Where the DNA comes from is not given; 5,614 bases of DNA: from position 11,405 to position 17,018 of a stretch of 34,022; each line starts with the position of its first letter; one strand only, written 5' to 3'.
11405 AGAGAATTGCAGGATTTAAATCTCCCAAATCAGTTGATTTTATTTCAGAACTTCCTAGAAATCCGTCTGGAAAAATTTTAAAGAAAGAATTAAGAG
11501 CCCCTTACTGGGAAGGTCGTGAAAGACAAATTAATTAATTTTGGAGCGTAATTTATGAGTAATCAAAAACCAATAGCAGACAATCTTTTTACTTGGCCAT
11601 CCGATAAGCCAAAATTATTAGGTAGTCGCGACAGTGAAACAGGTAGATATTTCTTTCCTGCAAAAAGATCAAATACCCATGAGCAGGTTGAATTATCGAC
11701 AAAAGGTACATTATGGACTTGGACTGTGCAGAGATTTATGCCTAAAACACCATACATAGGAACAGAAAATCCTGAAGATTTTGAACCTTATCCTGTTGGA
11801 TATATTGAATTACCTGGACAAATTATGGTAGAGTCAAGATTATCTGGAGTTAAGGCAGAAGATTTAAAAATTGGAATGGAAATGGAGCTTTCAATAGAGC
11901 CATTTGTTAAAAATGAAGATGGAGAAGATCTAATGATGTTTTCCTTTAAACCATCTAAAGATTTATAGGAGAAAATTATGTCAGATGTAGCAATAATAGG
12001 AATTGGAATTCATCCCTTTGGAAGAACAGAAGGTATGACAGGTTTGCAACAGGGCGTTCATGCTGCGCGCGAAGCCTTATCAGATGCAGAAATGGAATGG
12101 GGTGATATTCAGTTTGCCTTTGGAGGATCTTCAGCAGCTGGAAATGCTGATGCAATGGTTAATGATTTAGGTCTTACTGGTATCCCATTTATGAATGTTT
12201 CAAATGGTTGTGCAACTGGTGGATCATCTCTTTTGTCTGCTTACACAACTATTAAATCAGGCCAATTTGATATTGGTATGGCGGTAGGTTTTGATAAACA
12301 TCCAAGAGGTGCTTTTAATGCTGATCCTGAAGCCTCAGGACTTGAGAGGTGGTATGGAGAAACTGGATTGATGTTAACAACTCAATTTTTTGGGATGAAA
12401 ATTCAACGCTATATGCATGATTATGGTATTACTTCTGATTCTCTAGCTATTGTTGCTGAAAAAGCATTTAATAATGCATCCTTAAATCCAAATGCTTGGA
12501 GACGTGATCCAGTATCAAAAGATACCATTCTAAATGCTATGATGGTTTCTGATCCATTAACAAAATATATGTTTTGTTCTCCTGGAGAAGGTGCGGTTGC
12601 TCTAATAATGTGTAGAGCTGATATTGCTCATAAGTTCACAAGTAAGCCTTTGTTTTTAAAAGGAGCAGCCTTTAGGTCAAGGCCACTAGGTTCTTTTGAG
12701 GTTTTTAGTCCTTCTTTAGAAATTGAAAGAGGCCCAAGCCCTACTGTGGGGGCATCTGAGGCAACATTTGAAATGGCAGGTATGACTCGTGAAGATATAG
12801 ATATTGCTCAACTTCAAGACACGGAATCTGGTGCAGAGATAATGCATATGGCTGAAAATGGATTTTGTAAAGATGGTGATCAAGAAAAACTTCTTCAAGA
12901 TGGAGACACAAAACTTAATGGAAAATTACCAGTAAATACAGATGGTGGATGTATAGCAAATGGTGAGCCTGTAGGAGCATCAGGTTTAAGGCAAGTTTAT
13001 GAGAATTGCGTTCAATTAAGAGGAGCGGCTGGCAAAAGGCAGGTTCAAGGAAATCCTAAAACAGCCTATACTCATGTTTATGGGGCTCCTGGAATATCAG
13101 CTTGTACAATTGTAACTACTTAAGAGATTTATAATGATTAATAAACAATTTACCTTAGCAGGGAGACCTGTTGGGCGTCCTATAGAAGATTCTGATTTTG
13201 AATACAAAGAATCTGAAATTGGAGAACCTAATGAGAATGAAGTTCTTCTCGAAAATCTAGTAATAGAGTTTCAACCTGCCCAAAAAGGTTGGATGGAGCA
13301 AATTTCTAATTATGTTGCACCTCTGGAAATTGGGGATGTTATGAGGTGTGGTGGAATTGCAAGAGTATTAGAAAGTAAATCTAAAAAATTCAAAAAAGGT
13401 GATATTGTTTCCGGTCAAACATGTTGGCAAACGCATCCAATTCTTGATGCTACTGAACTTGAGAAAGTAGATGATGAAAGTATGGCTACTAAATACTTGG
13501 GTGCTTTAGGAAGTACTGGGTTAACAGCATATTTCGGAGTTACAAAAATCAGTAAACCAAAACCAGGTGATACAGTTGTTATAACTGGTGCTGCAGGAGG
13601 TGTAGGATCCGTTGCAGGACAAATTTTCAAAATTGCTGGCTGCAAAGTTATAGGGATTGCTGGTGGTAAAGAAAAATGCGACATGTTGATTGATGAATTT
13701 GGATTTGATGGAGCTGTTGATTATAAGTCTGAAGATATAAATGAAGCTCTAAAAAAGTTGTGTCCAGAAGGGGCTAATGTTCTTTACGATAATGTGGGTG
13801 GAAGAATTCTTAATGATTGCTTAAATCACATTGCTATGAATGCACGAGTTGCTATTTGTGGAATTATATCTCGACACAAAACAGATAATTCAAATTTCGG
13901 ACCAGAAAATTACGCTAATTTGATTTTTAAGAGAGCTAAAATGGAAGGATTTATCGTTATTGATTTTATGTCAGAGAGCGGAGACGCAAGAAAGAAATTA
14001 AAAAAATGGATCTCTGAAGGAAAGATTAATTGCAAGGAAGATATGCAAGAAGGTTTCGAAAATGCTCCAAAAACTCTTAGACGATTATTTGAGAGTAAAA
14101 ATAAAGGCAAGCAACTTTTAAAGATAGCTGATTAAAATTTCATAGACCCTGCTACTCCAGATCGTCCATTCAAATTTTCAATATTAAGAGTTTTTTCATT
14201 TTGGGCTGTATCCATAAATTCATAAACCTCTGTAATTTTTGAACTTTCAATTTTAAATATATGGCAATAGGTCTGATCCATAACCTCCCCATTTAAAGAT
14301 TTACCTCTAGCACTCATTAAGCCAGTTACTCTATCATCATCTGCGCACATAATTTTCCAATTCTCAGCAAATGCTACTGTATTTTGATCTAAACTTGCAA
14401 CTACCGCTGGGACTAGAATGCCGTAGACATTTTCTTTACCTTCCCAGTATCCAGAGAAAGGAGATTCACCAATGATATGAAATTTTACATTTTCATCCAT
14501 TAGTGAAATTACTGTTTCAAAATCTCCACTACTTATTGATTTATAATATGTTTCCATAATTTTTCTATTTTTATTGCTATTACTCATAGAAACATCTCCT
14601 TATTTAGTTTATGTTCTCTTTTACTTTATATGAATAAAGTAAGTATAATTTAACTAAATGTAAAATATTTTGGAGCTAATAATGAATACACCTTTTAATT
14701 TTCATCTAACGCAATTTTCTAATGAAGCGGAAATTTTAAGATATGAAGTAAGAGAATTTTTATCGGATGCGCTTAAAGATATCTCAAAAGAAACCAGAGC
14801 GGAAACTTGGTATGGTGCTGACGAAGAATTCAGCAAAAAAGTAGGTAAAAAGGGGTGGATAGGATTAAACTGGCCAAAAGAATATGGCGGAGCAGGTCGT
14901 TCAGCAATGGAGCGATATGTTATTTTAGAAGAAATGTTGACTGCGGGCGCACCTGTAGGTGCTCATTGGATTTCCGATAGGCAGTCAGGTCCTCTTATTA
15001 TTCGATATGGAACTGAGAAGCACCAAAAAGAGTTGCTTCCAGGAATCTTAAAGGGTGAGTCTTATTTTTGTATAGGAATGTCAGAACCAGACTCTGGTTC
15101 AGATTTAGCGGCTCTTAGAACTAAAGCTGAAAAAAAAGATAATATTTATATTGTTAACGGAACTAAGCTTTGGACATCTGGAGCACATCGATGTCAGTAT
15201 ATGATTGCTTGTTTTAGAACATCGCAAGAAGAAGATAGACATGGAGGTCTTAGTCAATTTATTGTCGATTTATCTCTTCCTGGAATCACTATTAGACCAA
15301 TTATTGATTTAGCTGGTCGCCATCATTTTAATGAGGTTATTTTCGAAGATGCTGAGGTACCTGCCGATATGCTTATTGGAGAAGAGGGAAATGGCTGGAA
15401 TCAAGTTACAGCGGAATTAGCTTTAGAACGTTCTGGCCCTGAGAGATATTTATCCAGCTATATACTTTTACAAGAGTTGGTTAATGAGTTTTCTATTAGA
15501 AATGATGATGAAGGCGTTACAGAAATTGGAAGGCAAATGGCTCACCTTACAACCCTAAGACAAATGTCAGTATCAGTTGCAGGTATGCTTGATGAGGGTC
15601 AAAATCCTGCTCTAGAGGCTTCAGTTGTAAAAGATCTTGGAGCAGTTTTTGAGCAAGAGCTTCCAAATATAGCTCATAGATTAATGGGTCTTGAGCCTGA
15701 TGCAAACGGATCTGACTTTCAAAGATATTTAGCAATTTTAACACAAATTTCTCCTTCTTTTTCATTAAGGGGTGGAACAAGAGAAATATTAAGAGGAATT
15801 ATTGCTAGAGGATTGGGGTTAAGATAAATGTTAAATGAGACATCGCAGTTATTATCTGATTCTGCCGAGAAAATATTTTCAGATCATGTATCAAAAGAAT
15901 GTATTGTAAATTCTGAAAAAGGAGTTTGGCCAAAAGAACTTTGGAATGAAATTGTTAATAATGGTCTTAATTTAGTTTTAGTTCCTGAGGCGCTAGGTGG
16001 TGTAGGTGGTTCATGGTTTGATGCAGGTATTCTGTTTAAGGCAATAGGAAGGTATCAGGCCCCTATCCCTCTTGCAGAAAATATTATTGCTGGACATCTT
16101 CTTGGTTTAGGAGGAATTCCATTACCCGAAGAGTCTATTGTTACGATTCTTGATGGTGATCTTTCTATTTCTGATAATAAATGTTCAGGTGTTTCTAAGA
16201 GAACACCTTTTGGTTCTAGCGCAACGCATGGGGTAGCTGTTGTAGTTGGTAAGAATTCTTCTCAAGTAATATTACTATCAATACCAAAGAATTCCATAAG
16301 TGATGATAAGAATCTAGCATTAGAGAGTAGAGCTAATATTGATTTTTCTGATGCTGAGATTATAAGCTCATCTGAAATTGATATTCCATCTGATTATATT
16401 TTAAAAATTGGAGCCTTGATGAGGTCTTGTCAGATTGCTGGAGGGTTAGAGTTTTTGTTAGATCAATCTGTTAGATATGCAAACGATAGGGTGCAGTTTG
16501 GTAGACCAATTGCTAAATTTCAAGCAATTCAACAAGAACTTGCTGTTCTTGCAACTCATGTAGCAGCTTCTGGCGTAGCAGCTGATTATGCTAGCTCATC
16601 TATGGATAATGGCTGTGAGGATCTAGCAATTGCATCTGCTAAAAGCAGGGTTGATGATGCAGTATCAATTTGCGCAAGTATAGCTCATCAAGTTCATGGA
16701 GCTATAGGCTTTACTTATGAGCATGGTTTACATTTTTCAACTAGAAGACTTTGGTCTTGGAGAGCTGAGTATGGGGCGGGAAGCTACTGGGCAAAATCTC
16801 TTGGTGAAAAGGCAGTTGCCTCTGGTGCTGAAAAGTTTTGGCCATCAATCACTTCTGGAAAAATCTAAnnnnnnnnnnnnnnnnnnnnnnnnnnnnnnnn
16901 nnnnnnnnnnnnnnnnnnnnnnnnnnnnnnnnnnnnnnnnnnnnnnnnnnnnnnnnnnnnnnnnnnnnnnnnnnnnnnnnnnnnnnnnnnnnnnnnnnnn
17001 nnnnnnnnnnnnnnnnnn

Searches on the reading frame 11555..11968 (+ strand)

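Call 8: search_protein_families(library=pfam, proteins=[window:11555-11968:+], max_evalue=0.001)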
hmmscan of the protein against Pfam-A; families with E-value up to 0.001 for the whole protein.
window:11555-11968:+ (137 aa): 1 family
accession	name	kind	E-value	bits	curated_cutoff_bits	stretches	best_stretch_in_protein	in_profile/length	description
PF01796.24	OB_ChsH2_C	-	3.8e-16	59.2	27.1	1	45-113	2-63/65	ChsH2, C-terminal OB-fold domain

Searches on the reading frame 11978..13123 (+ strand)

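Call 8: search_protein_families(library=pfam, proteins=[window:11978-13123:+], max_evalue=0.001)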
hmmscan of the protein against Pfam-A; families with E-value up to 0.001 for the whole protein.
window:11978-13123:+ (381 aa): 3 families
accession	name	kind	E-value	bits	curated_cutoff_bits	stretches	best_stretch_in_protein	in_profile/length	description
PF22691.2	Thiolase_C_1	-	8.9e-32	110.2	28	1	256-379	20-141/144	Thiolase C-terminal domain-like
PF00108.29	Thiolase_N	-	2.8e-07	30.6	26.4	1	23-173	24-190/260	Thiolase, N-terminal domain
PF02803.24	Thiolase_C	-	1.8e-06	28.1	27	1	257-353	25-103/123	Thiolase, C-terminal domain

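Call 27: search_protein_families(library=ncbifam, proteins=[window:11978-13123:+], max_evalue=0.00001)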
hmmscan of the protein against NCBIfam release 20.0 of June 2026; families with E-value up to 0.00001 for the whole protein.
window:11978-13123:+ (381 aa): 19 families
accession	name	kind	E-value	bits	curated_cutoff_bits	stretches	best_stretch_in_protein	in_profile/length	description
NF004720.0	PRK06064.1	subfamily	4.1e-68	229.9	420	1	1-378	1-384/389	thiolase domain-containing protein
NF006102.0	PRK08256.1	subfamily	4.3e-67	226.9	436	1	2-378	3-389/394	lipid-transfer protein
NF004715.0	PRK06059.1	equivalog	5.9e-61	206.6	424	1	2-378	4-396/399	lipid-transfer protein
NF053570.1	AcCoTHIOL_METTL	equivalog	1.1e-59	202.2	600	1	1-377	1-378/385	acetyl-CoA acetyltransferase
NF004810.0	PRK06157.1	equivalog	1.8e-58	198.6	403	1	2-378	7-392/400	acetyl-CoA acetyltransferase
NF004811.0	PRK06158.1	subfamily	8.5e-52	176.4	421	1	3-379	9-377/384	acetyl-CoA acetyltransferase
NF009228.0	PRK12578.1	subfamily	2.9e-51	174.3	485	1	3-376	4-381/387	thiolase domain-containing protein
NF053628.1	BnzsclthlBbsBGT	equivalog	4.7e-49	167.2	750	1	3-373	6-372/389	benzoylsuccinyl-CoA thiolase subunit BbsB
NF006010.0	PRK08142.1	subfamily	1.6e-43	148.9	462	1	5-357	8-360/388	thiolase domain-containing protein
NF006180.0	PRK08313.1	subfamily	6.5e-43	147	514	1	3-370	5-372/389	thiolase domain-containing protein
NF005892.0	PRK07855.1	subfamily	3.5e-41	141.4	469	1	4-371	8-381/390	lipid-transfer protein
NF004982.0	PRK06365.1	equivalog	2.7e-39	135.4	695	2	57-229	77-252/430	thiolase domain-containing protein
NF005704.0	PRK07516.1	subfamily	7e-38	130.6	412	1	2-362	2-368/389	thiolase domain-containing protein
NF004721.0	PRK06065.1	equivalog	1e-34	120.1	455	1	3-370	11-381/393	thiolase domain-containing protein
NF004722.0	PRK06066.1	equivalog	1.1e-33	116.7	516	1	138-359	146-363/385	thiolase domain-containing protein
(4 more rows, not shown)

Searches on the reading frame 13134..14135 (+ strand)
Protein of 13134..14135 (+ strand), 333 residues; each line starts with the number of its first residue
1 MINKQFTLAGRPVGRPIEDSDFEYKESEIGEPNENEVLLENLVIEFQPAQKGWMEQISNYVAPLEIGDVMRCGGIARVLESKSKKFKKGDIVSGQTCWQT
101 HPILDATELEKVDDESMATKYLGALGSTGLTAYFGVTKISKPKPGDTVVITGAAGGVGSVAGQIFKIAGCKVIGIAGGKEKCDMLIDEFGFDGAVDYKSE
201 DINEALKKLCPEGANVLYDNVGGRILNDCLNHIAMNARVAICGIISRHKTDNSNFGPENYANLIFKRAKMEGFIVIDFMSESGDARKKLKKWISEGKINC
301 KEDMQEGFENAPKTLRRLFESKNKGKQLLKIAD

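Call 8: search_protein_families(library=pfam, proteins=[window:13134-14135:+], max_evalue=0.001)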
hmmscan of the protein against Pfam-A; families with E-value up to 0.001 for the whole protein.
window:13134-14135:+ (333 aa): 3 families
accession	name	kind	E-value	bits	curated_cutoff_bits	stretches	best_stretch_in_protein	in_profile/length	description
PF16884.10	ADH_N_2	-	2.7e-28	98.5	31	1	4-112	1-108/108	N-terminal domain of oxidoreductase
PF00107.32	ADH_zinc_N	-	3.8e-22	79.1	31.8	1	156-277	1-116/129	Zinc-binding dehydrogenase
PF13602.12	ADH_zinc_N_2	-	7e-09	37.2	27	1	190-327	2-132/134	Zinc-binding dehydrogenase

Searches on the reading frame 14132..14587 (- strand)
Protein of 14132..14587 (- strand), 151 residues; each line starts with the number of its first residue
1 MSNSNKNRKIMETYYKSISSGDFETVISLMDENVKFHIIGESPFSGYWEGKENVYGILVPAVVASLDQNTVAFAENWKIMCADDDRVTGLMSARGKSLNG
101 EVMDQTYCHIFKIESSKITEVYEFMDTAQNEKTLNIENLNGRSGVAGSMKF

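Call 8: search_protein_families(library=pfam, proteins=[window:14132-14587:-], max_evalue=0.001)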
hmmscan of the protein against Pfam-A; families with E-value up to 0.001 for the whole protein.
window:14132-14587:- (151 aa): 1 family
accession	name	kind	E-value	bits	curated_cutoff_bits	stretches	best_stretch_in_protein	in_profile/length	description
PF12680.13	SnoaL_2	-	8.9e-07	29.9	27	1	12-121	2-102/102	SnoaL-like domain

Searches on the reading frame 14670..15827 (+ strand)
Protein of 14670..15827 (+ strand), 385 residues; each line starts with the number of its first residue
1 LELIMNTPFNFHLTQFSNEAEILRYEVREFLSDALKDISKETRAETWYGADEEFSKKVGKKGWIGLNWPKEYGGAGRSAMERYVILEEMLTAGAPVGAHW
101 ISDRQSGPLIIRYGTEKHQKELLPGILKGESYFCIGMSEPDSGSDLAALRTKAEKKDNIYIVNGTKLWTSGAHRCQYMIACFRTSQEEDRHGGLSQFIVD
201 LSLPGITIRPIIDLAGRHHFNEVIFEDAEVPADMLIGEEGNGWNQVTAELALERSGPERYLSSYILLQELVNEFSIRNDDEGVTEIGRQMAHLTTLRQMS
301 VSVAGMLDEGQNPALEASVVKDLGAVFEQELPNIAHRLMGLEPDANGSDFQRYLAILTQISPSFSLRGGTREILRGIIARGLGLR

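Call 8: search_protein_families(library=pfam, proteins=[window:14670-15827:+], max_evalue=0.001)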
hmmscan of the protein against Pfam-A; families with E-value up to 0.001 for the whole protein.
window:14670-15827:+ (385 aa): 3 families
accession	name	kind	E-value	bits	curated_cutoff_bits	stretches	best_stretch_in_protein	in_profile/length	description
PF02771.21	Acyl-CoA_dh_N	-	8.4e-22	78.1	22.9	1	18-130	2-113/113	Acyl-CoA dehydrogenase, N-terminal domain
PF02770.24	Acyl-CoA_dh_M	-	3e-21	75.8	33.3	1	134-227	1-96/97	Acyl-CoA dehydrogenase, middle domain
PF00441.29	Acyl-CoA_dh_1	-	1e-05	26.2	22.4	1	285-382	56-149/150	Acyl-CoA dehydrogenase, C-terminal domain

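Call 27: search_protein_families(library=ncbifam, proteins=[window:14670-15827:+], max_evalue=0.00001)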
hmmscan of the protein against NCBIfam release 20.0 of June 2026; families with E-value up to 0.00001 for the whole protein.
window:14670-15827:+ (385 aa): 17 families
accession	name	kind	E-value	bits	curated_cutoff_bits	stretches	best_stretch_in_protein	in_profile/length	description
TIGR03204.1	pimC_large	equivalog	8.2e-53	179.7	623.85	1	15-260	3-250/395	pimeloyl-CoA dehydrogenase large subunit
NF042972.1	AcrlCoAredClosAcrC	equivalog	1.3e-35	122.8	640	1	15-256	4-244/378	acryloyl-CoA reductase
NF008997.0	PRK12341.1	equivalog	1e-29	103.8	537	1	16-254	5-242/382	acyl-CoA dehydrogenase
TIGR03207.1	cyc_hxne_CoA_dh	equivalog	4.5e-28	98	575.35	1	50-250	33-234/372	cyclohexanecarboxyl-CoA dehydrogenase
NF045552.1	GlutCoADH_Des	equivalog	5.1e-28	98.4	470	1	15-251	4-241/387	glutaryl-CoA dehydrogenase Acd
NF045652.1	ProlPCPDhRedW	equivalog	1e-26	93.7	650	1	21-255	5-241/376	L-prolyl-[peptidyl-carrier protein] dehydrogenase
NF042439.1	SulpropCoADesulf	equivalog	7.5e-25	87.5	600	1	29-239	6-217/379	3-sulfinopropanoyl-CoA desulfinase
NF043006.1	CyhCrbnylCoADH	equivalog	4.1e-22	78.7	650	1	61-253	47-240/380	cyclohexane-1-carbonyl-CoA dehydrogenase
NF002885.1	PRK03354.1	equivalog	1.3e-21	77.1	540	1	17-254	6-239/378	crotonobetainyl-CoA dehydrogenase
NF058590.1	AcCoDHFadEBacil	equivalog_domain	3e-21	75.6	600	1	14-243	19-246/586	acyl-CoA dehydrogenase FadE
NF053553.1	prodigi_MBC_PigA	equivalog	4.4e-21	75.4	500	1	16-245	5-236/381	prodigiosin MBC biosynthesis dehydrogenase PigA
TIGR03203.1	pimD_small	equivalog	1.6e-13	50.5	652.7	1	16-246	4-232/378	pimeloyl-CoA dehydrogenase small subunit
NF052270.1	Staph_DH_FadE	equivalog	9.8e-12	44.3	600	1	114-212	121-216/400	acyl-CoA dehydrogenase FadE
NF007000.1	PRK09463.1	subfamily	2.5e-11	42.6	600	1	57-152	81-178/726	acyl-CoA dehydrogenase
NF037942.1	ac_ACP_DH_MbtN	equivalog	1e-10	40.9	700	1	56-254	36-233/376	mycobactin biosynthesis acyl-ACP dehydrogenase MbtN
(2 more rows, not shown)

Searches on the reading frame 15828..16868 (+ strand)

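Call 9: search_protein_families(library=pfam, proteins=[window:15828-16868:+], max_evalue=0.001)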
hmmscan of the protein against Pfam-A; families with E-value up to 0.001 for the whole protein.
window:15828-16868:+ (346 aa): 2 families
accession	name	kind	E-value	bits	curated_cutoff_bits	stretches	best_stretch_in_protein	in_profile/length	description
PF00441.29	Acyl-CoA_dh_1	-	2.9e-18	66.9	22.4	1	192-302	11-122/150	Acyl-CoA dehydrogenase, C-terminal domain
PF02771.21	Acyl-CoA_dh_N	-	6.4e-09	36.6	22.9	1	4-84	2-85/113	Acyl-CoA dehydrogenase, N-terminal domain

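Call 27: search_protein_families(library=ncbifam, proteins=[window:15828-16868:+], max_evalue=0.00001)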
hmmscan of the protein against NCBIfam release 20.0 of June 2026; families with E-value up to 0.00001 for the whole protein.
window:15828-16868:+ (346 aa): 12 families
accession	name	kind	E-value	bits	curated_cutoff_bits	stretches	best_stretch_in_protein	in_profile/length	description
NF050027.1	acylCoADhIpdE2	equivalog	2.1e-22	80.1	450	1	7-307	4-288/311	acyl-CoA dehydrogenase IpdE2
NF008997.0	PRK12341.1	equivalog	2.5e-17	63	537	1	194-302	240-349/382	acyl-CoA dehydrogenase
NF042972.1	AcrlCoAredClosAcrC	equivalog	7.2e-17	61.1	640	1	202-301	248-348/378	acryloyl-CoA reductase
NF042439.1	SulpropCoADesulf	equivalog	8.9e-15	54.3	600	1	203-302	241-343/379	3-sulfinopropanoyl-CoA desulfinase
TIGR03203.1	pimD_small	equivalog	1.4e-14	54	652.7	1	204-321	248-368/378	pimeloyl-CoA dehydrogenase small subunit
NF045552.1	GlutCoADH_Des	equivalog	1e-13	51.3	470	1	210-301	258-351/387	glutaryl-CoA dehydrogenase Acd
NF053553.1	prodigi_MBC_PigA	equivalog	3.2e-12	46.2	500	1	202-302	251-352/381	prodigiosin MBC biosynthesis dehydrogenase PigA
NF002885.1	PRK03354.1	equivalog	1.6e-11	43.9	540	1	212-308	255-352/378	crotonobetainyl-CoA dehydrogenase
NF045652.1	ProlPCPDhRedW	equivalog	2.6e-09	36.4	650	1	205-296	249-341/376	L-prolyl-[peptidyl-carrier protein] dehydrogenase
NF058590.1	AcCoDHFadEBacil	equivalog_domain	1.2e-08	34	600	1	191-276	252-337/586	acyl-CoA dehydrogenase FadE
NF052270.1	Staph_DH_FadE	equivalog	1.3e-07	30.8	600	1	210-300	273-364/400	acyl-CoA dehydrogenase FadE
NF043006.1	CyhCrbnylCoADH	equivalog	1.4e-07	30.8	650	1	210-298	255-344/380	cyclohexane-1-carbonyl-CoA dehydrogenase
